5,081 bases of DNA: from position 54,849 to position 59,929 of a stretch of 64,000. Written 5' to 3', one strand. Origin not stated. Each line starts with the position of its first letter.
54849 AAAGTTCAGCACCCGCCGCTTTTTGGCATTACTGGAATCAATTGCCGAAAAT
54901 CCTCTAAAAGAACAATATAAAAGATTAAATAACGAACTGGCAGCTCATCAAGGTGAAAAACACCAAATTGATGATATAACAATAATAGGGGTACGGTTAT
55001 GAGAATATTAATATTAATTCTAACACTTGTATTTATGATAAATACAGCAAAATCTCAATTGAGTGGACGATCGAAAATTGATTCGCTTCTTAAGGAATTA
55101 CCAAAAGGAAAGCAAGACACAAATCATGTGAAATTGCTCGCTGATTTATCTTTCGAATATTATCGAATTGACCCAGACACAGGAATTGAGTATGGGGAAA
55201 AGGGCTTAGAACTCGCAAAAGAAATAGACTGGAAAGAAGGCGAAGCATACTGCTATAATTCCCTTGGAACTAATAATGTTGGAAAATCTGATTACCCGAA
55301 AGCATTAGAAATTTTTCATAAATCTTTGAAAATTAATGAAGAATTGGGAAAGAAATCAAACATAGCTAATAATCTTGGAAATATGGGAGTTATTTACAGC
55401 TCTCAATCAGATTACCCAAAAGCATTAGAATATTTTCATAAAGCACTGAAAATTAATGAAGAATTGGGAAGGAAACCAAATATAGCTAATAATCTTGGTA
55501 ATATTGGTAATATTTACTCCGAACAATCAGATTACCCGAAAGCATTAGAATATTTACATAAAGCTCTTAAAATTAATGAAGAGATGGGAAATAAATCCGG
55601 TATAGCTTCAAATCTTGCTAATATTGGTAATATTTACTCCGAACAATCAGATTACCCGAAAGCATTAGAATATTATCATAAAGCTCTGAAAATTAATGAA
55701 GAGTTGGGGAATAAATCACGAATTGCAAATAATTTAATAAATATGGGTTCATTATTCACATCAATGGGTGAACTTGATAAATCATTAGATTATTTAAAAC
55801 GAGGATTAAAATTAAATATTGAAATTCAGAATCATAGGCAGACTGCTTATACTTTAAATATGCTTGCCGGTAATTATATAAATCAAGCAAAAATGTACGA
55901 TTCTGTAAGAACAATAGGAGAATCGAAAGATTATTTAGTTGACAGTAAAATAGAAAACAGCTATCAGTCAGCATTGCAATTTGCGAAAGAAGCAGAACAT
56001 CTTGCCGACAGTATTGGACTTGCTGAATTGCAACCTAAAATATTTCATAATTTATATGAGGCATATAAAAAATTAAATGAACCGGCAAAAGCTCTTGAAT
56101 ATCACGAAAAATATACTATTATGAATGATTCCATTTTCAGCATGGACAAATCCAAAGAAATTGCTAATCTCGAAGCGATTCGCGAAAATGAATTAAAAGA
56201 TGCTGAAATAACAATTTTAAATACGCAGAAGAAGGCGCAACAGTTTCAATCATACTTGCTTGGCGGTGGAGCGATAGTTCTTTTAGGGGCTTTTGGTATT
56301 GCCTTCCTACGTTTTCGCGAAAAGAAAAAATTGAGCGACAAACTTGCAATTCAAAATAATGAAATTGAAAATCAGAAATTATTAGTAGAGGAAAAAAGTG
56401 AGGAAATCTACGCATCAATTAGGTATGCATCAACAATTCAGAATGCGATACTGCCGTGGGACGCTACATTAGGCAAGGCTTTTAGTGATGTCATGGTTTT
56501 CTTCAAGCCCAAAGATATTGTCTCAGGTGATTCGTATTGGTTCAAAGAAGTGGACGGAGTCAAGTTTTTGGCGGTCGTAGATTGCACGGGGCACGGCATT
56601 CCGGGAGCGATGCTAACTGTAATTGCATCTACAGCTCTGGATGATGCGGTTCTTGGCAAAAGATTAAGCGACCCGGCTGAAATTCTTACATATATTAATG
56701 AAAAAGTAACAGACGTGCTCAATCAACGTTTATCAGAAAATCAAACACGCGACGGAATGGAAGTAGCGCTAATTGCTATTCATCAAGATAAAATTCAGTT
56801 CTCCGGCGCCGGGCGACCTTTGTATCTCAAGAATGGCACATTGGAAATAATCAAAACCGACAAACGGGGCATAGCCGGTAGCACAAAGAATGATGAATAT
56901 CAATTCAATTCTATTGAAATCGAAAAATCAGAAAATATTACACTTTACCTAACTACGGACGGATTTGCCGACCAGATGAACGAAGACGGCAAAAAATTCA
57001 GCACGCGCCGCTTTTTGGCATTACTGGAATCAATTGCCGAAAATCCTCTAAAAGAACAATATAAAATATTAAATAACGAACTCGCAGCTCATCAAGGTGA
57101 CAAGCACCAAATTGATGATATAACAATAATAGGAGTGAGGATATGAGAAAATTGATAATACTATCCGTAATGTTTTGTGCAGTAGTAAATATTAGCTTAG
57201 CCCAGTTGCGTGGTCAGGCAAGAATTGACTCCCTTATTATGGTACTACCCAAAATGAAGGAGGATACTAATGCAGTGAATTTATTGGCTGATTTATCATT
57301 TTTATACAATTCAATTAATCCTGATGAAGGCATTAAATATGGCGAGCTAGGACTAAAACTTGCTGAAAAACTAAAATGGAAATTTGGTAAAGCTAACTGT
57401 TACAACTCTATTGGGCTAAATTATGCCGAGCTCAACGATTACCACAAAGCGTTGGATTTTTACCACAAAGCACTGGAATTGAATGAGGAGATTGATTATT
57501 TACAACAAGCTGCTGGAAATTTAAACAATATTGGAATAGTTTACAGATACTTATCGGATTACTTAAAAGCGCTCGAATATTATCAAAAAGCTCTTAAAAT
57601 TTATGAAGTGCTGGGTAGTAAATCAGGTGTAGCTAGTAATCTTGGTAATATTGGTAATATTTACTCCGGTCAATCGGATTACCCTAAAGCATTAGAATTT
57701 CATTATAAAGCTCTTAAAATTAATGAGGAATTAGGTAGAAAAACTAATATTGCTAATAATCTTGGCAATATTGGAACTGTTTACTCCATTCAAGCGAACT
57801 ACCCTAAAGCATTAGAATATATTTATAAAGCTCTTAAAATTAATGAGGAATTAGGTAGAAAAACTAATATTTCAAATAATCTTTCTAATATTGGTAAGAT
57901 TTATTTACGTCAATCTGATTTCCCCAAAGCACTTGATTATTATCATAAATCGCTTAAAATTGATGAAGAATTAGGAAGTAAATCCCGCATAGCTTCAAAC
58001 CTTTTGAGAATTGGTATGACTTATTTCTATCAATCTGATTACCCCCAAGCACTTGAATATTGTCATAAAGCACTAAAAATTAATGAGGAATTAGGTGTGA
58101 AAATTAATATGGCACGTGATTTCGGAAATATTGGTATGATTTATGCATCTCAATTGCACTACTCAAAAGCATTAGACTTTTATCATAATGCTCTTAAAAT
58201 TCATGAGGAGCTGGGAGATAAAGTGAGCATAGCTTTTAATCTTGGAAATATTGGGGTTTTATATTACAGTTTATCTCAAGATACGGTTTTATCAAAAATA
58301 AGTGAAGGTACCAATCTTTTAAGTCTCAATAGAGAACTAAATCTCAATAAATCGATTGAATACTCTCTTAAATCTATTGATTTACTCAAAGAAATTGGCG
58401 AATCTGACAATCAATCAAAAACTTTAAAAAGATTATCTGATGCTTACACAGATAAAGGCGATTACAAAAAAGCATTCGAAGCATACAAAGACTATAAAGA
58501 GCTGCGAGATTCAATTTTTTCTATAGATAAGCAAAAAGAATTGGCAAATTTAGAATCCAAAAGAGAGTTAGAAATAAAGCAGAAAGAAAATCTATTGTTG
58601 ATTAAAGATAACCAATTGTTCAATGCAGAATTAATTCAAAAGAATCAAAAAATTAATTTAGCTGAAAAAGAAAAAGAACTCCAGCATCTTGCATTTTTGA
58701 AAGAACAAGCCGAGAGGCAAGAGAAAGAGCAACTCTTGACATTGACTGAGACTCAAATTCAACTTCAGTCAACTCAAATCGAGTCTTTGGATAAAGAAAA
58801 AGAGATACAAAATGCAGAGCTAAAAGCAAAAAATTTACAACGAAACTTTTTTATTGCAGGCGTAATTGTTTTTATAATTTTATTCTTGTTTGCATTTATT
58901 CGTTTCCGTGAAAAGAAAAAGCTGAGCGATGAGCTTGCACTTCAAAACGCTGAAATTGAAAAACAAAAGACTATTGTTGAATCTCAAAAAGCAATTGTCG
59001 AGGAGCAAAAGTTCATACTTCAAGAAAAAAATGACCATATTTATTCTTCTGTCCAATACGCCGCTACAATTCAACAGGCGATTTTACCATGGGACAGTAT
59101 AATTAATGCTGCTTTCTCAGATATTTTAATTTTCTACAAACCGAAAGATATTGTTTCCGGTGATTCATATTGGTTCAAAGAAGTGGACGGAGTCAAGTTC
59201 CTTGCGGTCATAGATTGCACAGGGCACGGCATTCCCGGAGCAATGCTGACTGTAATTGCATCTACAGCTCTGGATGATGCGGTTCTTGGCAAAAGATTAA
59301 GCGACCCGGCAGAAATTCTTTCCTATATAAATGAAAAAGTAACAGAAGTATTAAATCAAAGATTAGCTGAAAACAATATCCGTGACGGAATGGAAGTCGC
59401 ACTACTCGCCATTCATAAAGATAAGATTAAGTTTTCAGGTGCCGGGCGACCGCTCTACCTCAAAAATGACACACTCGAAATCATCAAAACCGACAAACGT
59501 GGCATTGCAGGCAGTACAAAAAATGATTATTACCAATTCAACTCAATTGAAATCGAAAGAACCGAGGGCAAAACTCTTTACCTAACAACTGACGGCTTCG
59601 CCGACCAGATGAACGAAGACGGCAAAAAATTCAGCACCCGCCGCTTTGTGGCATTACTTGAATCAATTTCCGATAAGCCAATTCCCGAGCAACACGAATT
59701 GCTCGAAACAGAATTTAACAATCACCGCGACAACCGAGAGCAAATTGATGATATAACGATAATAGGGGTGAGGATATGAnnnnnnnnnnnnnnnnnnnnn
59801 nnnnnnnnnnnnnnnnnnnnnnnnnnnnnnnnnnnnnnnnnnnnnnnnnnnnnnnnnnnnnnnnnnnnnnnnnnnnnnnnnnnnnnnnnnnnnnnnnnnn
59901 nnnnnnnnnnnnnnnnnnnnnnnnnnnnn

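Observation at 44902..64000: Translationally chained array of eight membrane-anchored PP2C/SpoIIE-type phosphatase paralogs, seven with extracytoplasmic TPR sensor modules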

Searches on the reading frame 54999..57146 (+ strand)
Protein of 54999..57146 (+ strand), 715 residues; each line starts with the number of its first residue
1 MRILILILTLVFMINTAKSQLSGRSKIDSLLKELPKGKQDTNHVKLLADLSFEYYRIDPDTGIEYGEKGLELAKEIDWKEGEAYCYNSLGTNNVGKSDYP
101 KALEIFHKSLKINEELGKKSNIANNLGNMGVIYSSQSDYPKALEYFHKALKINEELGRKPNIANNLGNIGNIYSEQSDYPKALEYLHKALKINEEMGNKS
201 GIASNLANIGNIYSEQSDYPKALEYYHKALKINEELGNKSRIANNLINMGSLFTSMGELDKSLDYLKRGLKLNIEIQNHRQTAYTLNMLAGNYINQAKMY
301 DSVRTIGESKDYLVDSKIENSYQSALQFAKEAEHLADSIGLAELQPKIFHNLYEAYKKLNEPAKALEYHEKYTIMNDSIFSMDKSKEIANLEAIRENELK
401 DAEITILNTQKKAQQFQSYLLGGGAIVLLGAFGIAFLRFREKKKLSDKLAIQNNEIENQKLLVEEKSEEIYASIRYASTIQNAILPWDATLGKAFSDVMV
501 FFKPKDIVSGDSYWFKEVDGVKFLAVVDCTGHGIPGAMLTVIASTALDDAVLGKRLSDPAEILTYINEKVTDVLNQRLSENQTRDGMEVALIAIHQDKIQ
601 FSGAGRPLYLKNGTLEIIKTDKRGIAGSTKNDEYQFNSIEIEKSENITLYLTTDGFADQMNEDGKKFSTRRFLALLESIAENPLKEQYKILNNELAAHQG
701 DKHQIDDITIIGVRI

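Call 5: search_protein_families(library=pfam, proteins=[window:54999-57146:+], max_evalue=0.01)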
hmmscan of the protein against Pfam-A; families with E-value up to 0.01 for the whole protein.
window:54999-57146:+ (715 aa): 27 families (the best 25 are shown)
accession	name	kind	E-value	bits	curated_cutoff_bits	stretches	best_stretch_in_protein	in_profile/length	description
PF13424.12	TPR_12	-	1.5e-37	128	30.1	3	122-194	2-76/77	Tetratricopeptide repeat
PF00515.34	TPR_1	-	1.1e-33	114.1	27.8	4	206-235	4-33/34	Tetratricopeptide repeat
PF13176.12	TPR_7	-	5.5e-24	82.6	27.9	3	206-239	2-35/36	Tetratricopeptide repeat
PF07719.23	TPR_2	-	1.6e-23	81.2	27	3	206-235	4-33/34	Tetratricopeptide repeat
PF13374.12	TPR_10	-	1.8e-21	75.8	27.5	3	206-236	5-35/42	Tetratricopeptide repeat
PF07228.17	SpoIIE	-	1e-19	71.7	25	1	523-714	6-190/192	Stage II sporulation protein E (SpoIIE)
PF14938.12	SNAP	-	2.9e-19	70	25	2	99-229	51-181/282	Soluble NSF attachment protein, SNAP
PF13181.12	TPR_8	-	1.8e-12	46.8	25.7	1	205-235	3-33/34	Tetratricopeptide repeat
PF17874.7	TPR_MalT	-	9.1e-11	42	45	2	58-206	16-165/336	MalT-like TPR region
PF13414.12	TPR_11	-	1.8e-09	37.6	26.8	1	210-234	1-25/42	TPR repeat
PF24885.1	TPR_NPHP3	-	6.3e-08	32.7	100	2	161-283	97-223/239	Nephrocystin-3 TPR domain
PF13428.12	TPR_14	-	1.7e-06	28.5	23.5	0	210-233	8-31/44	Tetratricopeptide repeat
PF10602.15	RPN7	-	2.2e-06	27.9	29.6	1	181-288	14-123/174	26S proteasome subunit RPN7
PF08238.18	Sel1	-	2.6e-06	28.2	30.7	0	216-229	19-31/36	Sel1 repeat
PF10516.15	SHNi-TPR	-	5e-06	26.4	21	0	210-238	8-36/38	SHNi-TPR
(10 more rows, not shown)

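Call 86: predict_structure(alignment_id=A4)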
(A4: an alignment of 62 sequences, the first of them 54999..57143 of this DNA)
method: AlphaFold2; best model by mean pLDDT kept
length: 715 residues; sequences in the alignment: 62
mean_pLDDT: 88.3   pTM: 0.54
mean pLDDT of the five models: 88.3, 87.4, 87.2, 87.0, 86.9
residues with pLDDT >= 90: 484; 70-90: 154; 50-70: 47; < 50: 30
segments of 3 or more residues with pLDDT < 50: 17-19, 380-387, 407-424
pLDDT, mean of each block of 10 residues (from residue 1): 78 57 80 91 96 91 97 98 98 92 97 98 98 93 97 97 98 95 98 97 98 96 98 95 97 95 98 93 97 95 70 85 98 92 91 97 96 75 48 56 49 45 58 74 73 77 77 83 90 94 87 96 95 86 95 96 95 82 85 94 97 94 82 91 91 95 95 96 96 96 93 95
secondary structure, 60 per line:
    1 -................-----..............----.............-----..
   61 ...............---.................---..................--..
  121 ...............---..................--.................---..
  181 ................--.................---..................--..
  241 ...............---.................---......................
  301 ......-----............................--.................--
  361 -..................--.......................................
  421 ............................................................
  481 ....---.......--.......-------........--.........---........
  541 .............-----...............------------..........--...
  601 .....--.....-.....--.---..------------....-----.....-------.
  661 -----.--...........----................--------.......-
elements in order (helices of 4 or more, strands of 3 or more residues): H2-17 H23-36 H41-53 H59-75 H79-95 H99-116 H119-135 H139-156 H159-175 H179-196 H199-215 H219-236 H239-255 H259-275 H279-306 H312-339 H342-358 H362-379 H382-484 H488-494 E497-503 E511-518 E521-529 H533-553 H559-573 E586-595 E598-605 E608-612 E614-618 E639-642 E648-652 H669-679 H684-699 E708-714
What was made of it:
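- AlphaFold model with mean pLDDT 88.3: helical repeats 23-379, a single helix 382-484, and an alpha-beta-beta-alpha domain 488-715 (call 86).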

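Call 88: fold_search(model_id=the predicted structure, library=pdb)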
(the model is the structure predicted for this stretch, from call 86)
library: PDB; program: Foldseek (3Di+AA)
matches with E <= 10: 1295; with E <= 0.001: 560
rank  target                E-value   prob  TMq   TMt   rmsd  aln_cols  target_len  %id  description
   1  6k4e_B                6.5e-19  1.00  0.32  0.89   2.3       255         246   35  SiaA-PP2C domain of Pseudomonas aeruginosa (released 2019-06-26)
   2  6k4e_A                3.9e-18  1.00  0.31  0.87   2.5       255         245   34  SiaA-PP2C domain of Pseudomonas aeruginosa (released 2019-06-26)
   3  3sf4_B                3.1e-15  1.00  0.33  0.62   8.1       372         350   19  Crystal structure of the complex between the conserved cell polarity proteins Inscuteable and LGN (released 2011-11-23)
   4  6hc2_S                5.1e-15  1.00  0.37  0.67   4.7       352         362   20  Crystal structure of NuMA/LGN hetero-hexamers (released 2019-05-29)
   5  6hc2_A                5.9e-15  1.00  0.34  0.63   7.0       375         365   19  Crystal structure of NuMA/LGN hetero-hexamers (released 2019-05-29)
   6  6hc2_C                6.2e-15  1.00  0.37  0.67   4.7       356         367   20  Crystal structure of NuMA/LGN hetero-hexamers (released 2019-05-29)
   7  3sf4_A                6.2e-15  1.00  0.34  0.61   6.1       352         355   20  Crystal structure of the complex between the conserved cell polarity proteins Inscuteable and LGN (released 2011-11-23)
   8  6hc2_E                7.9e-15  1.00  0.37  0.67   4.7       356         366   20  Crystal structure of NuMA/LGN hetero-hexamers (released 2019-05-29)
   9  4wne_A                9.6e-15  1.00  0.39  0.79   4.1       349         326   20  Crystal structure of the TPR domain of LGN in complex with Frmpd4/Preso1 at 2.0 Angstrom resolution (released 2015-09-16)
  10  4a1s_A                1.2e-14  1.00  0.34  0.65   5.7       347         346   20  Crystallographic structure of the Pins:Insc complex (released 2012-03-28)
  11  3sf4_C                1.4e-14  1.00  0.36  0.68   5.9       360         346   20  Crystal structure of the complex between the conserved cell polarity proteins Inscuteable and LGN (released 2011-11-23)
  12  4wng_A                1.7e-14  1.00  0.39  0.79   3.9       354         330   19  Crystal structure of the TPR domain of LGN in complex with Frmpd4/Preso1 at 2.1 Angstrom resolution (released 2015-09-16)
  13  5a7d_H                3.2e-14  1.00  0.34  0.63   7.1       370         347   18  Tetrameric assembly of LGN with Inscuteable (released 2016-08-03)
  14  4wnd_A                3.5e-14  1.00  0.40  0.82   3.3       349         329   20  Crystal structure of the TPR domain of LGN in complex with Frmpd4/Preso1 at 1.5 Angstrom resolution (released 2015-09-16)
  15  3ro2_A                3.5e-14  1.00  0.39  0.79   3.7       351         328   19  Structures of the LGN/NuMA complex (released 2012-03-07)
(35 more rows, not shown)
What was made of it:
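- On PPM/PP2C phosphatases (Pfam SpoIIE PF07228): AlphaFold model of M5 (block-mean pLDDT 82-97 over aa 488-715) superposes on 6K4E at rmsd 2.3 A, target TM 0.89 (calls 86, 88)
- On SiaA (NCBIfam NF038263 equivalog; SiaABCD system): Top Foldseek hit by nine orders of magnitude over SpoIIE and RssB (call 88).
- Closest known: LGN/Pins and kinesin light chain TPR domains. Same: These are superhelices of 40-42-residue TPR units that bind extended peptides in the inner groove (call 88).
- SpoIIE 5UCG and RssB 3F7A come far behind at about 1e-9 (call 88). The ectodomain model resembles the peptide-binding LGN and kinesin-light-chain TPRs (target TM up to 0.82) (call 88). Foldseek puts SpoIIE at 1e-9, against 6.5e-19 for SiaA (call 88).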

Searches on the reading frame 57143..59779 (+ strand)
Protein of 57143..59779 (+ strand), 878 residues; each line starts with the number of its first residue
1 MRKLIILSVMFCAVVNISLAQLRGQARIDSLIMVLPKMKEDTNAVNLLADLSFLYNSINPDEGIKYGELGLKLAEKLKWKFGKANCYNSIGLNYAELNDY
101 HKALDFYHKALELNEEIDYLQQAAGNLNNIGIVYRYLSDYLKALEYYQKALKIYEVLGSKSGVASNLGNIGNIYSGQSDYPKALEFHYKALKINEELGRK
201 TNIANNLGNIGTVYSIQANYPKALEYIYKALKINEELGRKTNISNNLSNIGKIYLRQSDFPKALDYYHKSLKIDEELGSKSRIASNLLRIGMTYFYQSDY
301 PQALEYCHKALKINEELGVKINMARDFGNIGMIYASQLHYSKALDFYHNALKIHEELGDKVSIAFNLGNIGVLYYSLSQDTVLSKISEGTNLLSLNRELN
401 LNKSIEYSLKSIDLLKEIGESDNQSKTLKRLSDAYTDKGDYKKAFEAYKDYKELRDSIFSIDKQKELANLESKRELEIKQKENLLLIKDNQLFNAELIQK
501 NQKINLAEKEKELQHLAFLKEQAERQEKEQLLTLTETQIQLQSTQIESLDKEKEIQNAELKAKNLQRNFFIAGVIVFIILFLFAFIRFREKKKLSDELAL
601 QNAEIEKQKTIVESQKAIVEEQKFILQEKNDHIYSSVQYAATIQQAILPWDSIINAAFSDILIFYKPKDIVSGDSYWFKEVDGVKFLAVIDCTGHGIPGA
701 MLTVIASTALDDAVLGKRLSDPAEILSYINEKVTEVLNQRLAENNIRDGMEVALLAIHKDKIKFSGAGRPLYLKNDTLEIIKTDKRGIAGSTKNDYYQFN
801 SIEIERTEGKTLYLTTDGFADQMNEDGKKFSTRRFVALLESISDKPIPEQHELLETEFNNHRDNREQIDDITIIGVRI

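Call 5: search_protein_families(library=pfam, proteins=[window:57143-59779:+], max_evalue=0.01)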
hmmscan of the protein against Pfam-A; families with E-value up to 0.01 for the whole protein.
window:57143-59779:+ (878 aa): 14 families
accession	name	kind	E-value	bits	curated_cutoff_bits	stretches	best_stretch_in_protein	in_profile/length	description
PF13424.12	TPR_12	-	2.7e-58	194.5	30.1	6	126-195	5-76/77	Tetratricopeptide repeat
PF00515.34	TPR_1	-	2.7e-46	154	27.8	7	288-316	5-33/34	Tetratricopeptide repeat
PF07719.23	TPR_2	-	6.7e-32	107.4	27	4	84-116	1-33/34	Tetratricopeptide repeat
PF13374.12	TPR_10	-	2.1e-31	107.4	27.5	3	84-116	2-34/42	Tetratricopeptide repeat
PF13176.12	TPR_7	-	4.9e-21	73.4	27.9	1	247-279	2-34/36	Tetratricopeptide repeat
PF07228.17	SpoIIE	-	5.9e-19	69.2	25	1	686-877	6-190/192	Stage II sporulation protein E (SpoIIE)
PF13181.12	TPR_8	-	7.8e-18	63.5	25.7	1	84-116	1-33/34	Tetratricopeptide repeat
PF13428.12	TPR_14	-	2.1e-08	34.5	23.5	0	94-118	11-35/44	Tetratricopeptide repeat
PF10602.15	RPN7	-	3.4e-08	33.8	29.6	1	216-318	8-107/174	26S proteasome subunit RPN7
PF13174.12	TPR_6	-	3.9e-07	30.7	26.3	0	287-312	3-28/33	Tetratricopeptide repeat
PF13432.12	TPR_16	-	8.3e-06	26.6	32.7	0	91-154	4-61/65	Tetratricopeptide repeat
PF22883.1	Consortin_N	-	6.6e-05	23.2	27.7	0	167-186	9-28/52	Consortin, N-terminal domain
PF08238.18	Sel1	-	7.3e-05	23.6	30.7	0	139-150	20-31/36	Sel1 repeat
PF13414.12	TPR_11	-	0.0011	19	26.8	0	433-449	2-18/42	TPR repeat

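Call 18: find_encoding_contigs(protein=window:57143-59779:+, flank=10000, max_places=4)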
Protein window:57143-59779:+ (878 aa): no gene with exactly this product is on record in the collection.

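Call 46: search_protein_families(library=ncbifam, proteins=[window:57143-59779:+], max_evalue=0.001)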
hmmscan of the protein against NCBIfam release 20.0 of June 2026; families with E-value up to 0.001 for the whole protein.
window:57143-59779:+ (878 aa): 9 families
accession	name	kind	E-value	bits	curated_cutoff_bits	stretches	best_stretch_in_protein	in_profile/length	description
NF038263.1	prot_phos_SiaA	equivalog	4.4e-54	184.1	700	1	616-878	394-657/658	biofilm regulation protein phosphatase SiaA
NF053520.1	HK_Porph_FimS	equivalog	5.9e-37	127.2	600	3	126-213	126-213/618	sensor histidine kinase FimS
NF041717.1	HaaA_phane_TPR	equivalog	5.7e-30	104.1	1125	2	45-280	632-868/882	cyclophane-containing RiPP biosynthesis TPR protein HaaT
NF002725.1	PRK02603.1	equivalog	2.5e-22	79.7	143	3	280-376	31-118/173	photosystem I assembly protein Ycf3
NF053617.1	SARPRegAfsRStmc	equivalog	6e-17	60.9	1430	1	85-318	737-970/986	SARP-family global regulator AfsR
NF053779.1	BT3442_fam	equivalog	6.8e-12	44.9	940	2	90-233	108-251/563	BT3442 family protein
TIGR02521.1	type_IV_pilW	equivalog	4.8e-10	39.4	154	0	281-358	28-99/234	type IV pilus biogenesis/stability protein PilW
NF047558.1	TPR_END_plus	domain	3.3e-08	33.4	32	0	209-236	4-31/56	TPR end-of-group domain-containing protein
NF053720.1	NsdA_fam_reg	subfamily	0.00037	20.1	75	0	91-151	208-268/432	NsdA family TPR-like regulatory protein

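Call 47: search_protein_families(library=padloc, proteins=[window:57143-59779:+], max_evalue=0.001)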
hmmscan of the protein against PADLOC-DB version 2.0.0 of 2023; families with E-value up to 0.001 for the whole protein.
window:57143-59779:+ (878 aa): 1 family
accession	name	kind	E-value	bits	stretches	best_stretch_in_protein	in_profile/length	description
PDLC01169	TPR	-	9.7e-22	75.6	3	83-197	108-221/252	TPR repeats containing protein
